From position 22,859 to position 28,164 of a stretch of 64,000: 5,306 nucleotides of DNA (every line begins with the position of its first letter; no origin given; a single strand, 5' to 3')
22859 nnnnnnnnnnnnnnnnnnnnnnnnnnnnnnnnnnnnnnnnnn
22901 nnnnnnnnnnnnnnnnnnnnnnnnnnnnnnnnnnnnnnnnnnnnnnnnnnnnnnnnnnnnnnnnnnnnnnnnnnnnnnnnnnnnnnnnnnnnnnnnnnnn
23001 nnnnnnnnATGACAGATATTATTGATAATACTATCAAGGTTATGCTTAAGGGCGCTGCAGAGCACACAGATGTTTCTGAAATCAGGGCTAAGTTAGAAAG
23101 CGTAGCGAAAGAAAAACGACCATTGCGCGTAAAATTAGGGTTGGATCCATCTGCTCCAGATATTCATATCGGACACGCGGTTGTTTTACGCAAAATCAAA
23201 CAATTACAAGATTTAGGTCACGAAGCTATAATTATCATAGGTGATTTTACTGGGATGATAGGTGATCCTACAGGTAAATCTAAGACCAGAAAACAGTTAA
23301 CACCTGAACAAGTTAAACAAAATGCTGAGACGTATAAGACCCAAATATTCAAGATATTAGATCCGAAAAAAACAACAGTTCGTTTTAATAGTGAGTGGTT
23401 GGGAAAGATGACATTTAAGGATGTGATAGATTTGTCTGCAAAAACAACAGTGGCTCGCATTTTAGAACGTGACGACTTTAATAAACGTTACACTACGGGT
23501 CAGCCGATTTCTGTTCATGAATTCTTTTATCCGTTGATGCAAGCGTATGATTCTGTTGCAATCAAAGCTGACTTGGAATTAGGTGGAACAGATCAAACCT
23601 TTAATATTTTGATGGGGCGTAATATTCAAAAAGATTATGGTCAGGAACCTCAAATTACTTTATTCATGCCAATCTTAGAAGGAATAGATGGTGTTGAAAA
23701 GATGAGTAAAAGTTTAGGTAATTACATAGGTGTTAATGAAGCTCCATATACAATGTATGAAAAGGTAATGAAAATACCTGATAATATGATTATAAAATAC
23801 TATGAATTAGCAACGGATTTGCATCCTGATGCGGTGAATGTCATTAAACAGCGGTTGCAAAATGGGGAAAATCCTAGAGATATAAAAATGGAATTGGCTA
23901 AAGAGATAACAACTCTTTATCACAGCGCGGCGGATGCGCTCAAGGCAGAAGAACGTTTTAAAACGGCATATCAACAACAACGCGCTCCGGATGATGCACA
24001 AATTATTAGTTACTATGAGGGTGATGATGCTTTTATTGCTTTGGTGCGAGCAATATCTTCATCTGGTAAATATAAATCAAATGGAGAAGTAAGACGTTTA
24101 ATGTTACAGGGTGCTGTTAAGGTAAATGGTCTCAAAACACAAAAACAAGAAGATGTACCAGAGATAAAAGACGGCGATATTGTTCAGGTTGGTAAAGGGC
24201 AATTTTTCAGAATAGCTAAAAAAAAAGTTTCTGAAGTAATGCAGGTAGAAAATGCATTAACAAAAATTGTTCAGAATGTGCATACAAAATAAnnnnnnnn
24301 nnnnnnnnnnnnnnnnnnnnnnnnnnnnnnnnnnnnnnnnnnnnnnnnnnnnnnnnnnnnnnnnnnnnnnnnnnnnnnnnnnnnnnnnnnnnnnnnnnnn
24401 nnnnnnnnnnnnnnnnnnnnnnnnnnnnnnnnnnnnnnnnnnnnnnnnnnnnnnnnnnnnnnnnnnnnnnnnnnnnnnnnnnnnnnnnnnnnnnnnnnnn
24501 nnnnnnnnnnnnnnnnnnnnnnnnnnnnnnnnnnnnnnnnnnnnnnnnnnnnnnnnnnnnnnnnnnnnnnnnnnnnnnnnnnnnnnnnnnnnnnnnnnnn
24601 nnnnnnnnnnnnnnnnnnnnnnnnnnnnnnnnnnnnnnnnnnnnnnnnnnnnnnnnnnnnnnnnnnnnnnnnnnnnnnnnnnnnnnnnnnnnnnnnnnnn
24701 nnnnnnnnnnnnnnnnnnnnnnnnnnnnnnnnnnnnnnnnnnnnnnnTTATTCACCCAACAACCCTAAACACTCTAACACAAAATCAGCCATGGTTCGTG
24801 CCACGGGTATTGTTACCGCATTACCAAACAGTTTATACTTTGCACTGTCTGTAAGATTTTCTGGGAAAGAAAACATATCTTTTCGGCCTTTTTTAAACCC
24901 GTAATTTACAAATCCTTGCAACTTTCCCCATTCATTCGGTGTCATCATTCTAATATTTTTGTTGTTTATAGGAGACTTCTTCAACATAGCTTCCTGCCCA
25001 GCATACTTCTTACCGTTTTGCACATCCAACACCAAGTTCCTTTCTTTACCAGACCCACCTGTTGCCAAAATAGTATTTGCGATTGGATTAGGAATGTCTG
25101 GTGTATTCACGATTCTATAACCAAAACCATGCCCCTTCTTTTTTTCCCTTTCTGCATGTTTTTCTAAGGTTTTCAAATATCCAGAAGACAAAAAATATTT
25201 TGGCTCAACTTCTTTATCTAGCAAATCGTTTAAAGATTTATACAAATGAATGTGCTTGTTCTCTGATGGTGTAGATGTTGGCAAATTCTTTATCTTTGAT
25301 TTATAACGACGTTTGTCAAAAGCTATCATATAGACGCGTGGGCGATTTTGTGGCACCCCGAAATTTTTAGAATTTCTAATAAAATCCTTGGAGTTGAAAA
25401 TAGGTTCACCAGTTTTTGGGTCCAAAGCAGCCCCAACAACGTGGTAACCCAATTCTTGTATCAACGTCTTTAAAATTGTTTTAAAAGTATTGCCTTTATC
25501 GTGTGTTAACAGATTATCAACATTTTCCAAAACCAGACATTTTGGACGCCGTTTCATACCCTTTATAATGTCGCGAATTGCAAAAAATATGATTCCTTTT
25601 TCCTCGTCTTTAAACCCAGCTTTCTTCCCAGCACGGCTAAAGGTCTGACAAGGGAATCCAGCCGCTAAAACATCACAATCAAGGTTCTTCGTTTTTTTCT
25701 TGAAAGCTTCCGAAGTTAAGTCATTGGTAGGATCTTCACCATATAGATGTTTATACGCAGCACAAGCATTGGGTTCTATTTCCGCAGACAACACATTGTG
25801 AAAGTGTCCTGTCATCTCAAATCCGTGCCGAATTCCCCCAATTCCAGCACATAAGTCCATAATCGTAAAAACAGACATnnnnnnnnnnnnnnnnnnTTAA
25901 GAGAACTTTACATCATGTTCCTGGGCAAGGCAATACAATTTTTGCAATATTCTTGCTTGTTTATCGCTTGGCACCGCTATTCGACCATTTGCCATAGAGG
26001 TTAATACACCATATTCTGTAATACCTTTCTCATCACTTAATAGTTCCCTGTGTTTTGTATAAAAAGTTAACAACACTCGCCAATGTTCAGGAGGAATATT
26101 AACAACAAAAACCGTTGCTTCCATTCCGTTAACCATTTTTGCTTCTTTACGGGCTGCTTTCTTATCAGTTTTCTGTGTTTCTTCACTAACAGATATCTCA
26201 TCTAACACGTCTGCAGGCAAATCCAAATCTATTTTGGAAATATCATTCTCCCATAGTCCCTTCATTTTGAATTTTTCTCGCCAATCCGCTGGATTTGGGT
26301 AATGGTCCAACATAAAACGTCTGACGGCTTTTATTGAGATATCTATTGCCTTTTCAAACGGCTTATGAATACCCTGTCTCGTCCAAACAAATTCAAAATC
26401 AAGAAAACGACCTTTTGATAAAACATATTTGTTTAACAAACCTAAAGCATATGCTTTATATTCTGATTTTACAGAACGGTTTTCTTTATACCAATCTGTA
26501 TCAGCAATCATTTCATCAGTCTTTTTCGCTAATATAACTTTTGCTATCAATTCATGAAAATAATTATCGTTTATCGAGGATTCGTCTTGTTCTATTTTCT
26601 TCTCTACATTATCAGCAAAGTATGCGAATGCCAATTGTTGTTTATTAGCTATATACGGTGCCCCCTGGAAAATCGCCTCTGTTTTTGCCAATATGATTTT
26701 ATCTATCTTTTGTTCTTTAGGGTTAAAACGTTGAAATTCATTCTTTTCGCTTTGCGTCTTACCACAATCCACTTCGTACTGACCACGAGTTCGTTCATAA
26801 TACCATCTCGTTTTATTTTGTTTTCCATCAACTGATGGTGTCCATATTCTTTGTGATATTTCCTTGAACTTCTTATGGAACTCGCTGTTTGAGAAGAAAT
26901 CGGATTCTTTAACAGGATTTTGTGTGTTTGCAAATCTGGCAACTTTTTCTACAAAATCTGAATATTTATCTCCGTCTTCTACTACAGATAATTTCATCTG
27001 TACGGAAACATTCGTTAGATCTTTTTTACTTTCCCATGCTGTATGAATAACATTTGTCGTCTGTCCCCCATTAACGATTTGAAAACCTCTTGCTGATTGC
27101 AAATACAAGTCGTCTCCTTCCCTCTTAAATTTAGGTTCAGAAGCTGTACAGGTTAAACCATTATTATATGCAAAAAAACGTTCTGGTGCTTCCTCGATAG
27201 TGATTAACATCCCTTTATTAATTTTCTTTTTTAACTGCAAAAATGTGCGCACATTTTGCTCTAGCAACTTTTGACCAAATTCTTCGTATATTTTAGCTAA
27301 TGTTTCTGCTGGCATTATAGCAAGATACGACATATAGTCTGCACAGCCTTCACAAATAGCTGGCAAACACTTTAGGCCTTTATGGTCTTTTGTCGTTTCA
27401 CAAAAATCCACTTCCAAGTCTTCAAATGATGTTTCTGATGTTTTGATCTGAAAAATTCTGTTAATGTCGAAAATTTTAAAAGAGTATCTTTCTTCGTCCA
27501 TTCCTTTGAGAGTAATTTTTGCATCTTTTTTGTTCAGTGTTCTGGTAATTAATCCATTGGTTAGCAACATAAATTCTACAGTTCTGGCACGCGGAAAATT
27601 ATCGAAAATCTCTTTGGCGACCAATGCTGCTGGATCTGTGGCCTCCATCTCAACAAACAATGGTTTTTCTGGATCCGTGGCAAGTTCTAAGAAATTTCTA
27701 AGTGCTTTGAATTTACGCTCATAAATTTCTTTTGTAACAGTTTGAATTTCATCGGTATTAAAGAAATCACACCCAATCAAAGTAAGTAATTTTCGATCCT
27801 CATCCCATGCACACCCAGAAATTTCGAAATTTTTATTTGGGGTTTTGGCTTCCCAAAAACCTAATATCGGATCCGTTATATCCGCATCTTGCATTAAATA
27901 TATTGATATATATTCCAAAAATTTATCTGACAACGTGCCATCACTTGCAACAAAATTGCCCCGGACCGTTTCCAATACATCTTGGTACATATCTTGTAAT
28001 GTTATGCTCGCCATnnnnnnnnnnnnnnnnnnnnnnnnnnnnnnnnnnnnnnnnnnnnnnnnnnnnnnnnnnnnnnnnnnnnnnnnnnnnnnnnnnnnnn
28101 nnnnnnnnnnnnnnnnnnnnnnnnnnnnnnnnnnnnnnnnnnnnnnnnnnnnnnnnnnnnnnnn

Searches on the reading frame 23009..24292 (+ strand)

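Call 56: search_protein_families(library=pfam, proteins=[window:23009-24292:+], max_evalue=1e-8)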
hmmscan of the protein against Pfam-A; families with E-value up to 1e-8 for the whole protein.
window:23009-24292:+ (427 aa): 1 family
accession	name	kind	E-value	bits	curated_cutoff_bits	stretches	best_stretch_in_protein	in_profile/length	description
PF00579.31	tRNA-synt_1b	-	2.2e-83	280.4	21.1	1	35-321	2-291/292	tRNA synthetases class I (W and Y)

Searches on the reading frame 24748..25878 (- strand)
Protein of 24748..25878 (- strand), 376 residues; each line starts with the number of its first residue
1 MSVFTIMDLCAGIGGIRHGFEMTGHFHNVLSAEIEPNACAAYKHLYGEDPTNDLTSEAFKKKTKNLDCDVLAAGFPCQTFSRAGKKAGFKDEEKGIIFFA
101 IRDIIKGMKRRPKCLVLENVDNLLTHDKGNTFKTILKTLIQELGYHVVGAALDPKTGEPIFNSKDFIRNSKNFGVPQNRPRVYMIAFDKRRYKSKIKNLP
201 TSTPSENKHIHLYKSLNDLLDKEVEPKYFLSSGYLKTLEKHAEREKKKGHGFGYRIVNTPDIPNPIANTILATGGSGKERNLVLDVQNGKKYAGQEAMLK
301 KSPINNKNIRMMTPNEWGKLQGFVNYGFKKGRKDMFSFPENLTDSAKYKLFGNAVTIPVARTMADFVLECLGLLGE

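Call 56: search_protein_families(library=pfam, proteins=[window:24748-25878:-], max_evalue=1e-8)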
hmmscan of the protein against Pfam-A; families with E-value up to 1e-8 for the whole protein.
window:24748-25878:- (376 aa): 1 family
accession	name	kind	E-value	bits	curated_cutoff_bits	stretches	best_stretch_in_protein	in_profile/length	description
PF00145.23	DNA_methylase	-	2.2e-67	228.2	22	1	4-365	1-320/324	C-5 cytosine-specific DNA methylase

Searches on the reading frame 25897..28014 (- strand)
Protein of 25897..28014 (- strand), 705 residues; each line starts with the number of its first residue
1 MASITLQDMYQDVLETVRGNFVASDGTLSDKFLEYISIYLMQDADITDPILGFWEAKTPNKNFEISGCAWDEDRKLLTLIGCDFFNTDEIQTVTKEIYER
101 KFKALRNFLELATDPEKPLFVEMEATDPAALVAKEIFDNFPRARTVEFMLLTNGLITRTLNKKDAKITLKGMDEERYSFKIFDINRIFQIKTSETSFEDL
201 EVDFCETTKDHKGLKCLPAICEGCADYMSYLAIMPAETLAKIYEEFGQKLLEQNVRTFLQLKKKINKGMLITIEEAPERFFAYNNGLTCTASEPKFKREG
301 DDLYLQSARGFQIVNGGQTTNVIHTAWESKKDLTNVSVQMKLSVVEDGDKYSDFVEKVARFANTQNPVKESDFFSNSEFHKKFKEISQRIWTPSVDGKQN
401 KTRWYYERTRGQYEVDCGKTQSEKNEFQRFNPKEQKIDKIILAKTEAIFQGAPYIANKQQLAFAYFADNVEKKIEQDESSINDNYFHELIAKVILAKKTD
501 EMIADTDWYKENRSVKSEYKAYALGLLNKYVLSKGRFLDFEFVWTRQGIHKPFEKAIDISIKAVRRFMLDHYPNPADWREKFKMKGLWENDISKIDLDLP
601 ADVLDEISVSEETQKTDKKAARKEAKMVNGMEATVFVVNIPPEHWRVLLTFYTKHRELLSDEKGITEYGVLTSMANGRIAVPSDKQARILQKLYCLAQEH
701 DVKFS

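Call 56: search_protein_families(library=pfam, proteins=[window:25897-28014:-], max_evalue=1e-8)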
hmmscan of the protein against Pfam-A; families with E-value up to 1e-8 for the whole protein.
window:25897-28014:- (705 aa): 2 families
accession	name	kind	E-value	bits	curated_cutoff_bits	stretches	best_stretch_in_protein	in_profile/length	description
PF10592.14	AIPR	-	2.1e-79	267.8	25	1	251-567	1-303/308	AIPR protein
PF22879.1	AIPR_N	-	1.8e-23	83.6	28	1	32-189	1-151/151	Abortive infection phage resistance protein N-terminal domain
